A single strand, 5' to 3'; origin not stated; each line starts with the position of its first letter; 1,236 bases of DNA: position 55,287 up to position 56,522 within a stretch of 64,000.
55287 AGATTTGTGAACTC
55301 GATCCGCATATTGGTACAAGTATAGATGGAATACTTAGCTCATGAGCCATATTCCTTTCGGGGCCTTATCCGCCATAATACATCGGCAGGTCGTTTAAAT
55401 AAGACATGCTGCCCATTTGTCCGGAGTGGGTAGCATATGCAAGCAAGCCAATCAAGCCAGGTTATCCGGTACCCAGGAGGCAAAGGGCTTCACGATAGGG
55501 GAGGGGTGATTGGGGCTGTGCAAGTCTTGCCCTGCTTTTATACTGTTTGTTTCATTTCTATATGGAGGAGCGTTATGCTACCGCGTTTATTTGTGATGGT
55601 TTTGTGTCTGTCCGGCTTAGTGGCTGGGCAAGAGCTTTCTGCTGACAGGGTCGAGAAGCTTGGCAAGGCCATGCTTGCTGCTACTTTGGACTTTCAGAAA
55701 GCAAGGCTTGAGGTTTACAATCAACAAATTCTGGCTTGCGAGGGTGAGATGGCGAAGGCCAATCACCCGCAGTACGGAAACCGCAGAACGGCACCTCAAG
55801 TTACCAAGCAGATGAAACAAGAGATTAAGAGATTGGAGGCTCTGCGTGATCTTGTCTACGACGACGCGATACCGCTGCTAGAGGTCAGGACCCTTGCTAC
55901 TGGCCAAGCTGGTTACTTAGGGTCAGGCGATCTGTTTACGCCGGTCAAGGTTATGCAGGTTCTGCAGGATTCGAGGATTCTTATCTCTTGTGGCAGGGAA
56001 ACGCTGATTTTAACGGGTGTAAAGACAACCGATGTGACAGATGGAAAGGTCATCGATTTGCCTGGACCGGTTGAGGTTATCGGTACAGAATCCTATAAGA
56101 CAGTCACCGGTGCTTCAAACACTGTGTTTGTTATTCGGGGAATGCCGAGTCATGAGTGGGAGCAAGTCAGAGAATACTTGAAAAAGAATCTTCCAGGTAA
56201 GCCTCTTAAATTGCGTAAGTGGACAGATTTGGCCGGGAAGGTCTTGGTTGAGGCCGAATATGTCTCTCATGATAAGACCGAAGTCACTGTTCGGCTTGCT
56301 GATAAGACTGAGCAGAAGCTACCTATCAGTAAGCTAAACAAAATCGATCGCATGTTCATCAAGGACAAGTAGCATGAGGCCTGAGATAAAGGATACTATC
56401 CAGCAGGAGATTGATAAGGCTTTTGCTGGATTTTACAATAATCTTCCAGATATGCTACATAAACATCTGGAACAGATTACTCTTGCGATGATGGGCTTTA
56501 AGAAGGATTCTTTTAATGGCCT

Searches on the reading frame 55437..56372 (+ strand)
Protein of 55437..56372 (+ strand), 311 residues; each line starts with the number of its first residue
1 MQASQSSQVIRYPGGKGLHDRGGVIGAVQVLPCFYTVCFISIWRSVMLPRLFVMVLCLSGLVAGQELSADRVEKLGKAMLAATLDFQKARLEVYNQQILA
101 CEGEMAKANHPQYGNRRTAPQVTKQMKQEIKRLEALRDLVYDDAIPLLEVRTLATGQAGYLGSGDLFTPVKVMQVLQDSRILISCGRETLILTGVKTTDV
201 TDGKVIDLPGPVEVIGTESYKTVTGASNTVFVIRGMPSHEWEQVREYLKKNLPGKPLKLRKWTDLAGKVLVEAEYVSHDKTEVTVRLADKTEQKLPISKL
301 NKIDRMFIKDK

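Call 17: search_protein_families(library=phrogs, proteins=[window:55437-56372:+], max_evalue=0.001)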
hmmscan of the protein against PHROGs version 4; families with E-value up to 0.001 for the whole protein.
window:55437-56372:+ (311 aa): 0 families

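Call 84: search_protein_families(library=pfam, proteins=[window:55437-56372:+], max_evalue=0.001)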
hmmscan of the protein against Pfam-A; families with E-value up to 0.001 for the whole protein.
window:55437-56372:+ (311 aa): 1 family
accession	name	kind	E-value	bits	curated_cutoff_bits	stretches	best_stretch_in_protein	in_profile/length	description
PF03983.18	SHD1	-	0.00036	20.7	23.7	1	255-309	6-60/67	SLA1 homology domain 1, SHD1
